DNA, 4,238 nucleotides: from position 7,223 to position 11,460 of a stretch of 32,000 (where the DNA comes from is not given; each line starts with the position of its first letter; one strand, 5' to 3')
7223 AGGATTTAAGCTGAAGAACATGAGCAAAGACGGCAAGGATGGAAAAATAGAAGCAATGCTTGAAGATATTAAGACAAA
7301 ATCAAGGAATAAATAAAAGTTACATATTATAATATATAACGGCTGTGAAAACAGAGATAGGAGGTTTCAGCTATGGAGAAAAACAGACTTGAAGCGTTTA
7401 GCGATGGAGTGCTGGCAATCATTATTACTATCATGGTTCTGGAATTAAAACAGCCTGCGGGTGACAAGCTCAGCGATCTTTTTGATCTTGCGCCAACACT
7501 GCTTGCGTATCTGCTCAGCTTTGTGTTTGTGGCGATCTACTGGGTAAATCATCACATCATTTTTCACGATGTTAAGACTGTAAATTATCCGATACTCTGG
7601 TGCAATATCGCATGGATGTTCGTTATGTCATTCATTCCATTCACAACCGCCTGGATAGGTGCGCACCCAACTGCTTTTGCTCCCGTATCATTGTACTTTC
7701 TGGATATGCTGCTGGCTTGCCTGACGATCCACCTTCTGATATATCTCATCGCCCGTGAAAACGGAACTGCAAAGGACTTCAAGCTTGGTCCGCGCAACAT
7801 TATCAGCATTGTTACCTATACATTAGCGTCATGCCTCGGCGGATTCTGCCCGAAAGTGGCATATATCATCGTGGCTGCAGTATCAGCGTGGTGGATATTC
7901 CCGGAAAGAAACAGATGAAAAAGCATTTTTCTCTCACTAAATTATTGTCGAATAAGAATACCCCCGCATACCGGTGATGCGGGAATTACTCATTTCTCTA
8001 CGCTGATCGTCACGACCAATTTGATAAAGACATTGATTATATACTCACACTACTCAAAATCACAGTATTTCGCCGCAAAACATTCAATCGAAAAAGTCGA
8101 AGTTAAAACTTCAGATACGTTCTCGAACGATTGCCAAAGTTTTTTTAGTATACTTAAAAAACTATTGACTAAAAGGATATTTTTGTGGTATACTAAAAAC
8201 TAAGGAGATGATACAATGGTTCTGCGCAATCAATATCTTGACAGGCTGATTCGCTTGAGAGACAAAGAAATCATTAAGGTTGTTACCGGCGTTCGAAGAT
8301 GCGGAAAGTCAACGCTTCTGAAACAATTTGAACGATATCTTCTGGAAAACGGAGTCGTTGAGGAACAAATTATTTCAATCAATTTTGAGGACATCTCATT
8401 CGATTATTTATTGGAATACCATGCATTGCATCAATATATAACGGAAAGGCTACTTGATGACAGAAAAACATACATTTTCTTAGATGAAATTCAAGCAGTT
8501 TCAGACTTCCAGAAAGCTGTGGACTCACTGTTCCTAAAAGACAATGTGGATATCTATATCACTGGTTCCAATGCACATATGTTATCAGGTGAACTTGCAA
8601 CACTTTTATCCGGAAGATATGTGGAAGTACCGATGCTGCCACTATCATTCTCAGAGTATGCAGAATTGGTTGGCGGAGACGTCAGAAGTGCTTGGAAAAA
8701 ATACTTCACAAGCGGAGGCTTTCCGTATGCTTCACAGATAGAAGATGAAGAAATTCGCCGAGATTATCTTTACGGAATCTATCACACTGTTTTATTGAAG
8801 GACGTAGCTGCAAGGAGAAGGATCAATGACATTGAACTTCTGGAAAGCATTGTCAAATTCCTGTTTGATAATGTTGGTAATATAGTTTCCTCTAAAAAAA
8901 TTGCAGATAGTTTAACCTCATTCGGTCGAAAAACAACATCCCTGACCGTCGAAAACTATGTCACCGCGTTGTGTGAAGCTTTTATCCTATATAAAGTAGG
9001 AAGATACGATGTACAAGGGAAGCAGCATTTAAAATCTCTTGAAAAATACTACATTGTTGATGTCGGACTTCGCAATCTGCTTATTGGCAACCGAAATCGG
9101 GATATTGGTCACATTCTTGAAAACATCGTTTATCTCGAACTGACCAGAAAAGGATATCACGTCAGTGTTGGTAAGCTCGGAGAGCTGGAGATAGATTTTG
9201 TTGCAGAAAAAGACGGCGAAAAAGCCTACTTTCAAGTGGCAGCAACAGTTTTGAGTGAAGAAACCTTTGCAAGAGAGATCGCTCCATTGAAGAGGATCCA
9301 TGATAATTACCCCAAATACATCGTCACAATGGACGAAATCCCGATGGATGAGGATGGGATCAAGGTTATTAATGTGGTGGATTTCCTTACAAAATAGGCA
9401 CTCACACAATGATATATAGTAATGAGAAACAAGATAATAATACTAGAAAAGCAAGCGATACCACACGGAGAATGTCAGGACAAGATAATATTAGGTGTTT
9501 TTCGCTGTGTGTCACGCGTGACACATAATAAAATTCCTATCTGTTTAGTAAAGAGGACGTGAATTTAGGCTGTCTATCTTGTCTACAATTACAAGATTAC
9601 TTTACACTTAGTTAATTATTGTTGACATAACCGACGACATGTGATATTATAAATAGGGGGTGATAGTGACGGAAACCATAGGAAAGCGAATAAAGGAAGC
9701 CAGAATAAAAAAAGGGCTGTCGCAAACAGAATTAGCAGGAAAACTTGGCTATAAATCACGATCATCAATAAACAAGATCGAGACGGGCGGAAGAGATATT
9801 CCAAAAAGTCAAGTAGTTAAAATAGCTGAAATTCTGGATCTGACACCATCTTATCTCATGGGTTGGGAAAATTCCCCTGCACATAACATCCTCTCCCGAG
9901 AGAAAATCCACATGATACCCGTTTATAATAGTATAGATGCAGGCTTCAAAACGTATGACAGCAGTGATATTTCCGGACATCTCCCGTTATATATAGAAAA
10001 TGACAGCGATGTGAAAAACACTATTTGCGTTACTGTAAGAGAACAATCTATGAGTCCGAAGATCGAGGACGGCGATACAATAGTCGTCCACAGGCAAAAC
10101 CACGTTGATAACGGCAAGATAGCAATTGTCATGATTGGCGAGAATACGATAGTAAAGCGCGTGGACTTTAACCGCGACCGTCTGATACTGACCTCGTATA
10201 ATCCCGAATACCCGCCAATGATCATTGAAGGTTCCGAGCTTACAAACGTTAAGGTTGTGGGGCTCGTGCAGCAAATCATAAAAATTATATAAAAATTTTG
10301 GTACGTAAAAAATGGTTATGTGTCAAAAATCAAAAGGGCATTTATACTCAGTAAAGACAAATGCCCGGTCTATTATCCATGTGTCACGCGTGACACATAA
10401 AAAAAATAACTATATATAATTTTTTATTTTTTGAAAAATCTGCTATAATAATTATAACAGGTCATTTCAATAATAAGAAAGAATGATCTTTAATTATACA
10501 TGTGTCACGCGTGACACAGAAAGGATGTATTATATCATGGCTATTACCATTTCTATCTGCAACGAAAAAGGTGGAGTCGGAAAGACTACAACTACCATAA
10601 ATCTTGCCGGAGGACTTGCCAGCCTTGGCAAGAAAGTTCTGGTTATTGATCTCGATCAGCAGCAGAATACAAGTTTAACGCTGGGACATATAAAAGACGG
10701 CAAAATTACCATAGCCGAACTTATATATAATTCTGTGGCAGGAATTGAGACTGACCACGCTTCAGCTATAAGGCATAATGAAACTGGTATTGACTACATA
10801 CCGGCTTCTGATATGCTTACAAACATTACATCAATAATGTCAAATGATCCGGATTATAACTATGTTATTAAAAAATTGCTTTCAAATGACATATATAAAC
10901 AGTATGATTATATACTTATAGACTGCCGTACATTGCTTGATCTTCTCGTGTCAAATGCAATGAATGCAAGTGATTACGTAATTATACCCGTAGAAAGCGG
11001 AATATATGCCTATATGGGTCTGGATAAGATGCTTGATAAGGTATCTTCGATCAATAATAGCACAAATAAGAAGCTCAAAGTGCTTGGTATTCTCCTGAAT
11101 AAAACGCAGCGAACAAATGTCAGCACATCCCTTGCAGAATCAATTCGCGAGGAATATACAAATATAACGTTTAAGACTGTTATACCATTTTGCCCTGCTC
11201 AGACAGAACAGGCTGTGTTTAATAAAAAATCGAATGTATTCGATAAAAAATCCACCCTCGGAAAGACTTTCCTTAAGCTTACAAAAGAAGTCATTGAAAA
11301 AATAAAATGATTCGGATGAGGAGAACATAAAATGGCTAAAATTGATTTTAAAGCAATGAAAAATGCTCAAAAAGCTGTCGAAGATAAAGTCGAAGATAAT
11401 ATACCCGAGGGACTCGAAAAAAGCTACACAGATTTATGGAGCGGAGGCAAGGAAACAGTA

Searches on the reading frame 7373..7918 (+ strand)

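Call 7: search_protein_families(library=pfam, proteins=[window:7373-7918:+], max_evalue=0.01)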
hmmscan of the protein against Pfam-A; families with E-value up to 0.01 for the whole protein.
window:7373-7918:+ (181 aa): 1 family
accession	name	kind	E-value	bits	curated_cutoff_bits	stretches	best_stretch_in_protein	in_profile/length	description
PF06736.16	TMEM175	-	4.6e-31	107.6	25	1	5-89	1-88/88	Endosomal/lysosomal potassium channel TMEM175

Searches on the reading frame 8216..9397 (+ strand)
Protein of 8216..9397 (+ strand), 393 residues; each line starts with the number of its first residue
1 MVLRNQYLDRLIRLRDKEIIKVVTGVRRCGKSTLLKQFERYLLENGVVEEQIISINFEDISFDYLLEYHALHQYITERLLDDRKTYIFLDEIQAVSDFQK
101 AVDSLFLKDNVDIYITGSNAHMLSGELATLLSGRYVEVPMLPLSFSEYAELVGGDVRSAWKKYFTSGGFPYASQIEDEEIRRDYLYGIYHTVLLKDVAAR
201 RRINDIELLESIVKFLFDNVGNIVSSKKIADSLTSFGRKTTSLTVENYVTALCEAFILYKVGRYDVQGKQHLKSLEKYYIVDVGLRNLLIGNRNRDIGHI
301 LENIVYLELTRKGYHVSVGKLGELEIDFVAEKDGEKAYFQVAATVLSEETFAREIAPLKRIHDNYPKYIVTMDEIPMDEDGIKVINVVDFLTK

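Call 7: search_protein_families(library=pfam, proteins=[window:8216-9397:+], max_evalue=0.01)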
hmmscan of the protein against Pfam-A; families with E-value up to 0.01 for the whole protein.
window:8216-9397:+ (393 aa): 5 families
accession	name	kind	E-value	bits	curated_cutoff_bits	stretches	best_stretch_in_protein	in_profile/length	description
PF13173.12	AAA_14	-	2.8e-35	121.6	27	1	20-148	4-128/129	AAA domain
PF13635.12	DUF4143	-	1.4e-19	70.8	28.1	1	195-343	2-159/160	Domain of unknown function (DUF4143)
PF01637.24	ATPase_2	-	0.00059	20.1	33.2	1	15-68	17-68/225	ATPase domain predominantly from Archaea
PF13191.12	AAA_16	-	0.0042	18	32.6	0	22-82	28-81/167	AAA ATPase domain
PF00503.26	G-alpha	-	0.0097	15.5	48.8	0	21-226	24-154/333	G-protein alpha subunit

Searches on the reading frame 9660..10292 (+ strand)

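Call 7: search_protein_families(library=pfam, proteins=[window:9660-10292:+], max_evalue=0.01)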
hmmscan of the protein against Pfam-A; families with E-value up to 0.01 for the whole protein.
window:9660-10292:+ (210 aa): 5 families
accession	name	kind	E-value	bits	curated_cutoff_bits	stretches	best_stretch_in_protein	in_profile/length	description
PF00717.28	Peptidase_S24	-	1e-24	86.9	23.3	1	87-203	1-115/116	Peptidase S24-like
PF01381.28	HTH_3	-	7.3e-15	55.2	23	1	11-66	1-55/55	Helix-turn-helix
PF12844.13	HTH_19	-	1.7e-11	44.3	30.2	1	8-67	1-59/64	Helix-turn-helix domain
PF13560.12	HTH_31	-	1.5e-09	38.4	27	1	7-63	2-58/64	Helix-turn-helix domain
PF13443.12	HTH_26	-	0.0028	18.3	22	1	10-70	1-61/63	Cro/C1-type HTH DNA-binding domain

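Call 39: search_protein_families(library=ncbifam, proteins=[window:9660-10292:+], max_evalue=0.001)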
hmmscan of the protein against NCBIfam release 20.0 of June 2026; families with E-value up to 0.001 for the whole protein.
window:9660-10292:+ (210 aa): 10 families
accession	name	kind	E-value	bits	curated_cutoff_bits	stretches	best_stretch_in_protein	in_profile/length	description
NF007621.2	PRK10276.1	subfamily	3.4e-14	52.8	110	1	116-208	24-115/115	translesion error-prone DNA polymerase V autoproteolytic subunit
TIGR00498.1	lexA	equivalog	1.5e-13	50.8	110.95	1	77-208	68-200/203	transcriptional repressor LexA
NF047948.1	male_kill_WMK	equivalog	5.7e-08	32.6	300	1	5-85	161-238/300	WO male-killing family protein Wmk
TIGR03070.1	couple_hipB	subfamily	4.2e-07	29.8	71.65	1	6-61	2-56/58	type II toxin-antitoxin system Y4mF family antitoxin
NF041951.1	phage_RstR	subfamily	9.4e-07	29.1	80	1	7-74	3-69/108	RstR family transcriptional repressor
NF048000.1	ECH1013_TF_S24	equivalog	4.2e-06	26.8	300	1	6-173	2-166/204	ECH_1013 family putative transcriptional regulator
TIGR00270.2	TIGR00270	equivalog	6.3e-06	26.1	110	1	3-55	72-122/159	multiprotein bridging factor aMBF1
NF007257.0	PRK09706.1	subfamily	5.5e-05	23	101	1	4-73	3-73/135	transcriptional repressor DicA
NF038139.1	Reg_Aceta_RamB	equivalog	0.00022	20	700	1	7-66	3-61/465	acetate metabolism transcriptional regulator RamB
NF003162.0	PRK04140.1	equivalog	0.00055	19.1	263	1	8-60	128-179/317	transcriptional regulator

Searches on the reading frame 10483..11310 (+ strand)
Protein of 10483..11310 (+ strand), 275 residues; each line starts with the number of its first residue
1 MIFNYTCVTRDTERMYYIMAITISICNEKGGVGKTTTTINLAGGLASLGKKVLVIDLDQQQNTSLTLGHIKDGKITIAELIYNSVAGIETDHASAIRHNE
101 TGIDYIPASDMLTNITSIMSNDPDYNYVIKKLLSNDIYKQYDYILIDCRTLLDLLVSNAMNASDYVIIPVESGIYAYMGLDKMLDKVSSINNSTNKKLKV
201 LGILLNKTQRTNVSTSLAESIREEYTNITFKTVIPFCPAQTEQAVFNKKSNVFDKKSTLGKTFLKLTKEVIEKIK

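Call 7: search_protein_families(library=pfam, proteins=[window:10483-11310:+], max_evalue=0.01)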
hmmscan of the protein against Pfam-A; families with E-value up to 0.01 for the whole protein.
window:10483-11310:+ (275 aa): 10 families
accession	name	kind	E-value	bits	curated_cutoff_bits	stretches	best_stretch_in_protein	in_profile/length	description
PF13614.12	AAA_31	-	3.1e-43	148.2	27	1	22-200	3-177/177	AAA domain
PF01656.29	CbiA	-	5e-23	81.9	25.4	1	23-241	1-116/125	CobQ/CobB/MinD/ParA nucleotide binding domain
PF09140.17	MipZ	-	1.9e-11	44.2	20.7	1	23-172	3-131/262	ATPase MipZ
PF10609.15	ParA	-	2.2e-10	40.8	27.1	1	22-148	5-119/246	NUBPL iron-transfer P-loop NTPase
PF00142.24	Fer4_NifH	-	9.7e-09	35.5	25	1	28-70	7-50/271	4Fe-4S iron sulfur cluster binding proteins, NifH/frxC family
PF06564.18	CBP_BcsQ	-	1.8e-06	28.1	21.3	1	29-181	10-156/234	Cellulose biosynthesis protein BcsQ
PF02374.21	ArsA_ATPase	-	1.2e-05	25.1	24.3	1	28-97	8-74/305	Anion-transporting ATPase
PF07015.17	VirC1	-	0.00013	21.8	24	1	23-61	4-42/231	VirC1 protein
PF01268.25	FTHFS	-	0.0015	17.3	27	0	22-54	59-91/556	Formate--tetrahydrofolate ligase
PF16575.11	CLP1_P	-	0.0052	17.1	26.6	0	31-63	4-36/188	mRNA cleavage and polyadenylation factor CLP1 P-loop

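Call 39: search_protein_families(library=ncbifam, proteins=[window:10537-11310:+], max_evalue=0.001)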
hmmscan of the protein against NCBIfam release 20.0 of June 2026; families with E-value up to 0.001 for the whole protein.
window:10537-11310:+ (257 aa): 24 families
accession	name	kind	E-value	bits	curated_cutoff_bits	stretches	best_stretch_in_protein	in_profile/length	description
NF041546.1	ParA_partition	equivalog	1.8e-24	86.5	180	2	4-46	1-43/203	ParA family partition ATPase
NF041283.1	PrgP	equivalog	1.8e-22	80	400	1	3-195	3-200/297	ParA superfamily DNA segregation protein PrgP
TIGR01969.1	minD_arch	subfamily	3.1e-21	75.7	201.75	1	4-254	2-232/251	cell division ATPase MinD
TIGR03453.1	partition_RepA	equivalog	1.1e-16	60.7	348.45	1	5-172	107-284/387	plasmid partitioning protein RepA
TIGR01968.1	minD_bact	equivalog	2.6e-15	56.5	212.9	1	4-251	3-235/261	septum site-determining protein MinD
NF010259.0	PRK13705.1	equivalog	1.4e-13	50.6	725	1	4-216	108-332/388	plasmid-partitioning protein SopA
TIGR03371.1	cellulose_yhjQ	equivalog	5.1e-13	49.1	157.85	1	4-190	3-178/246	cellulose biosynthesis protein BcsQ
TIGR01007.1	eps_fam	subfamily_domain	2e-10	40.6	108.05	1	5-194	20-194/204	polysaccharide biosynthesis tyrosine autokinase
NF010443.0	PRK13869.1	subfamily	3.1e-10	39.4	446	1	5-155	124-284/405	plasmid-partitioning protein RepA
NF047398.1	AAA_KGGVGR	domain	3.5e-10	40.5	90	1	9-132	9-151/190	KGGVGR-motif variant AAA ATPase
TIGR01281.1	DPOR_bchL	equivalog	3.7e-09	36.3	345.15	1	10-207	7-199/268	ferredoxin:protochlorophyllide reductase (ATP-dependent) iron-sulfur ATP-binding protein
NF008079.0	PRK10818.1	equivalog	9.5e-09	35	508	1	1-197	1-190/270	septum site-determining protein MinD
TIGR01287.1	nifH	equivalog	2.9e-06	26.8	394.35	1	10-56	7-53/275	nitrogenase iron protein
NF009701.0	PRK13230.1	subfamily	3.7e-06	26.2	350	1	10-51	8-49/291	nitrogenase reductase-like protein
NF053622.1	ATPseBagAMYCTU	equivalog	7.3e-06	25.6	400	1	7-46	11-50/325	ATPase BagA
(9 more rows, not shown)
